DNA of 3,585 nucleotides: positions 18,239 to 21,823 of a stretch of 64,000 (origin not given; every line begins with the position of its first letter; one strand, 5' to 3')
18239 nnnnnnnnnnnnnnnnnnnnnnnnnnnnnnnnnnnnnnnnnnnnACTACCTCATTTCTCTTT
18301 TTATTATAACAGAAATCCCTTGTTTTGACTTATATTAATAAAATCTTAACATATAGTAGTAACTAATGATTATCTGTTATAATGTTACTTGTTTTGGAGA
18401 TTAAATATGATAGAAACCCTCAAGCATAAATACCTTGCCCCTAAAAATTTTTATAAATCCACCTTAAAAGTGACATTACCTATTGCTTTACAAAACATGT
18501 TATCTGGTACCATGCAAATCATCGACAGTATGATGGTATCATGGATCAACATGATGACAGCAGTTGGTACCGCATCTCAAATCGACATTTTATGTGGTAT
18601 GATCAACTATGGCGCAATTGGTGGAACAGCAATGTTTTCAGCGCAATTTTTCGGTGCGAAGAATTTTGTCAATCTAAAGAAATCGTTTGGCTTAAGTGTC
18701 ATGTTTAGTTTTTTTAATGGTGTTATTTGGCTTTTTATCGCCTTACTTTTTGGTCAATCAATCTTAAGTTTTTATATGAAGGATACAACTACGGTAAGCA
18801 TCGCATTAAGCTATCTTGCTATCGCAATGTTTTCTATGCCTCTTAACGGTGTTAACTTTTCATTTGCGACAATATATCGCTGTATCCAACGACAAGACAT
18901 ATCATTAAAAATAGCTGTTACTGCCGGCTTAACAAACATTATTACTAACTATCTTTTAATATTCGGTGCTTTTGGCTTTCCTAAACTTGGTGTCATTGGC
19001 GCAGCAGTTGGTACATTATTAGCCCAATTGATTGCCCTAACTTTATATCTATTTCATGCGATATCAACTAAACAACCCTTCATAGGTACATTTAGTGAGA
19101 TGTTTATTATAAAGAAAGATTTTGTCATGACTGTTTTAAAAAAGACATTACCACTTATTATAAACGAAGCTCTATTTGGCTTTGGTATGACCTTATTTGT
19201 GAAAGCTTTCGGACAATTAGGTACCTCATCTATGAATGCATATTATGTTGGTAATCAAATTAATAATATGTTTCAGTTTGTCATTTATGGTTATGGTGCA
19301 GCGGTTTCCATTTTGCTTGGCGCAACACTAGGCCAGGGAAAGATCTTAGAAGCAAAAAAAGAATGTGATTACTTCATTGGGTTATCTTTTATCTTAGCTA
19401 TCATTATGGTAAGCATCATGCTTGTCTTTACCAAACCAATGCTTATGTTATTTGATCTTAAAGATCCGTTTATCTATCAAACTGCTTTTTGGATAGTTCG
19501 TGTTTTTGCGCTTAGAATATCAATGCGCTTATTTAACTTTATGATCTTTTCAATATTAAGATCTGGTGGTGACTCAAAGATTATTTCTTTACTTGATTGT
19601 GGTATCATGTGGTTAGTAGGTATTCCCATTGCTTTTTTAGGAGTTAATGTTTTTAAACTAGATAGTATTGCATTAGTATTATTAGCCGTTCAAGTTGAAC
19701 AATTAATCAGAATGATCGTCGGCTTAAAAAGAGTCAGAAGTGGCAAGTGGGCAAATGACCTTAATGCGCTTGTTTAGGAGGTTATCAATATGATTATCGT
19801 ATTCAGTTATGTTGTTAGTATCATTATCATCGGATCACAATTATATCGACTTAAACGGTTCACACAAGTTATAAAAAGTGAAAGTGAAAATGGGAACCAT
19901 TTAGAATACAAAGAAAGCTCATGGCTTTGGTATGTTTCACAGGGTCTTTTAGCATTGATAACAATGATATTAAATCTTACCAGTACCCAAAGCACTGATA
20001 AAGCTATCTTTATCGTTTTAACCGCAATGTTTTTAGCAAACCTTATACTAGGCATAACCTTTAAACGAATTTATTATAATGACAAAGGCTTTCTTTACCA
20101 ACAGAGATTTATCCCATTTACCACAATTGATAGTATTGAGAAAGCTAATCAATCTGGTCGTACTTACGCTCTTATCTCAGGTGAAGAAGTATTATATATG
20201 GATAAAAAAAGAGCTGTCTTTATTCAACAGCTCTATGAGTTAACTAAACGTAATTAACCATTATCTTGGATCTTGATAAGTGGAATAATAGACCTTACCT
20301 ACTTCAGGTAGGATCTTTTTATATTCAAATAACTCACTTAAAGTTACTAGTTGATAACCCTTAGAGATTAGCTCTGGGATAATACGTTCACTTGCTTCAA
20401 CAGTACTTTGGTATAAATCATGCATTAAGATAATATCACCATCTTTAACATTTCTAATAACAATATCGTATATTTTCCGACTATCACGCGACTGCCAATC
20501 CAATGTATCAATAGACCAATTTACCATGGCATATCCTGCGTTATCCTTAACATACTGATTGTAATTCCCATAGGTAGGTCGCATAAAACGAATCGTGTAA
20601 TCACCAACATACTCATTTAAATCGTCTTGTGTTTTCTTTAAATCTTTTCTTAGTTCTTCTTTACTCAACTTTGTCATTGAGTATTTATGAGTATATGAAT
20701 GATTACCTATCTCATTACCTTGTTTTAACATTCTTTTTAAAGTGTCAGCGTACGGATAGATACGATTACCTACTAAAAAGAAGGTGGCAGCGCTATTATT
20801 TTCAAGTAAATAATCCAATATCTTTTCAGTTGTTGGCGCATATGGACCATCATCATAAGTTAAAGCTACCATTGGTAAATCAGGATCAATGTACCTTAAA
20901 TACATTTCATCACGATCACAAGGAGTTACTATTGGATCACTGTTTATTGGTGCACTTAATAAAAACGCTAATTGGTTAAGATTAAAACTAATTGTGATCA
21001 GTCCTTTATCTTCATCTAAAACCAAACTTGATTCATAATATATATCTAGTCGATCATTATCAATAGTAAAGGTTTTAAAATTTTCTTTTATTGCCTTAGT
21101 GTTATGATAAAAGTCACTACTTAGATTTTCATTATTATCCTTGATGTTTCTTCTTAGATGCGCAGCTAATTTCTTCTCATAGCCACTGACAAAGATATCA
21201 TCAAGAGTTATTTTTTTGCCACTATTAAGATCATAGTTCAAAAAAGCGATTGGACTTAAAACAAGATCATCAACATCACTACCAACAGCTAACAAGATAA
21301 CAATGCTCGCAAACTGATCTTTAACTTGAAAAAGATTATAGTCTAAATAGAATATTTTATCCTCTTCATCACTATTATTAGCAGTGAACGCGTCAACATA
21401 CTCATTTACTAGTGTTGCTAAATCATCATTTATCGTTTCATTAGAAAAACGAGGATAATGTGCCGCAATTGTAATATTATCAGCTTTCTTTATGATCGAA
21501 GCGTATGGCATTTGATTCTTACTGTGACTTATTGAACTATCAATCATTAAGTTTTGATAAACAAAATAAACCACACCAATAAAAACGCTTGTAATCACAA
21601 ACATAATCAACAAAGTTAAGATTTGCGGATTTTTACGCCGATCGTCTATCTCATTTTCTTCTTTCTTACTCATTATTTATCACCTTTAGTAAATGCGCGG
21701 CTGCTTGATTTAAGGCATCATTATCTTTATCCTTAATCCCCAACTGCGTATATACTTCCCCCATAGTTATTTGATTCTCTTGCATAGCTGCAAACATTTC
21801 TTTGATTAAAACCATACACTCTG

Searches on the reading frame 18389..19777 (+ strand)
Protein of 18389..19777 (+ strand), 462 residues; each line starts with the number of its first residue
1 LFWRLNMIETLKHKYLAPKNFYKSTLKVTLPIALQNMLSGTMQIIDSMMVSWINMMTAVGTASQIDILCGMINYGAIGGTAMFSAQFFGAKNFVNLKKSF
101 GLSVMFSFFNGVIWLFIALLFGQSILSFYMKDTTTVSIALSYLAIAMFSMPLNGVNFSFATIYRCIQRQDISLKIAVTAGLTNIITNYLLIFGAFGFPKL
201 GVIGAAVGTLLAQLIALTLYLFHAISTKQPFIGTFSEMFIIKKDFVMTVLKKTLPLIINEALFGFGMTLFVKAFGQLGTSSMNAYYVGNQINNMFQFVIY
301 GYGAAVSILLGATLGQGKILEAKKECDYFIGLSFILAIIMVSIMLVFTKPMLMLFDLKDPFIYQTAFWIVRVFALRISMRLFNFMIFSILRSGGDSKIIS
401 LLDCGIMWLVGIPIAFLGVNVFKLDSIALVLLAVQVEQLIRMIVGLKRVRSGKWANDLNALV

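Call 4: search_protein_families(library=pfam, proteins=[window:18389-19777:+])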
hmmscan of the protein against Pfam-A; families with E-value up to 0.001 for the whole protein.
window:18389-19777:+ (462 aa): 1 family
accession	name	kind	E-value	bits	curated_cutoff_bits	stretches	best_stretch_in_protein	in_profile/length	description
PF01554.23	MatE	-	1.3e-34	119.7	24.9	2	31-189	1-161/161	MatE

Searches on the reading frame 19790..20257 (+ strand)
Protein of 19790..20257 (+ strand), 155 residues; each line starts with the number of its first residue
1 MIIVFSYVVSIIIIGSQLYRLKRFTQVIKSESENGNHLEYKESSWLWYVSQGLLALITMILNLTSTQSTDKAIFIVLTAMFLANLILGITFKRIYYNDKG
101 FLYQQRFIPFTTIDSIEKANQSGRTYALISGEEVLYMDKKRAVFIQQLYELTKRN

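Call 4: search_protein_families(library=pfam, proteins=[window:19790-20257:+])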
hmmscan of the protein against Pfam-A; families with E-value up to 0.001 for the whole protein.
window:19790-20257:+ (155 aa): 2 families
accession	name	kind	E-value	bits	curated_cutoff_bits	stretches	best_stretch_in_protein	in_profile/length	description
PF06173.18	DUF986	-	0.00059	20.4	23.6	1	54-121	48-116/148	Protein of unknown function (DUF986)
PF06387.16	Calcyon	-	0.0006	20.3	25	1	54-130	66-148/180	D1 dopamine receptor-interacting protein (calcyon)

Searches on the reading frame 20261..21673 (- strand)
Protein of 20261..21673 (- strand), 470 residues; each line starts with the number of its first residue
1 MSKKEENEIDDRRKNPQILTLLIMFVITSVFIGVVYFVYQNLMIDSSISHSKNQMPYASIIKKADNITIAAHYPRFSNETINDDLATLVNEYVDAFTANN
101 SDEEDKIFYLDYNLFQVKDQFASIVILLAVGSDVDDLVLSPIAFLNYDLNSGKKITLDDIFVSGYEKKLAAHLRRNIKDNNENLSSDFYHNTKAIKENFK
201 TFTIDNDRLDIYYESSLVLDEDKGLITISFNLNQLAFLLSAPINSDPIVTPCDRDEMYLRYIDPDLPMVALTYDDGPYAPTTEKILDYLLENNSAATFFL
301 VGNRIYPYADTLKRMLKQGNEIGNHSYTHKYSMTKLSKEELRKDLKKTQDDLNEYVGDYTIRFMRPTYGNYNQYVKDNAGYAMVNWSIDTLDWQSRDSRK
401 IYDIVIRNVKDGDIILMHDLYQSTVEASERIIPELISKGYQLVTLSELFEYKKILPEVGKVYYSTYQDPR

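Call 6: search_protein_families(library=ncbifam, proteins=[window:20261-21673:-], max_evalue=0.001)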
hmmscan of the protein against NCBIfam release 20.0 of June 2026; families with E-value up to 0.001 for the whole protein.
window:20261-21673:- (470 aa): 8 families
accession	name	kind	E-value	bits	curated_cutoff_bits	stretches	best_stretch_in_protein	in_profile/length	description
TIGR02764.1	spore_ybaN_pdaB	equivalog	1.8e-48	164.8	237.4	1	268-448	7-190/191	polysaccharide deacetylase family sporulation protein PdaB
NF045820.1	PgAcgDacpgdA_Strep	equivalog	1.6e-41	142.6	800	1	1-464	1-460/463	peptidoglycan-N-acetylglucosamine deacetylase PgdA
NF045821.1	PgAcgDacpgdA1_Bac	equivalog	6.7e-41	140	400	1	269-451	90-277/282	peptidoglycan-N-acetylglucosamine deacetylase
TIGR02884.1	spore_pdaA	equivalog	1.8e-35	122.7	298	1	268-448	38-223/224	delta-lactam-biosynthetic de-N-acetylase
TIGR04243.1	nodulat_NodB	equivalog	3.6e-31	108.2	240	1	268-423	3-160/197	chitooligosaccharide deacetylase NodB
TIGR02873.1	spore_ylxY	hypoth_equivalog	8.9e-31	107.1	391.5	1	263-449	81-267/268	probable sporulation protein, polysaccharide deacetylase family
NF045822.1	PgAcgDacpgdA2_Bac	equivalog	5.7e-26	91.4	400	1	270-446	73-259/274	peptidoglycan-N-acetylglucosamine deacetylase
TIGR03006.1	pepcterm_polyde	equivalog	1.6e-09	37.3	276.2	1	282-368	36-121/272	XrtA system polysaccharide deacetylase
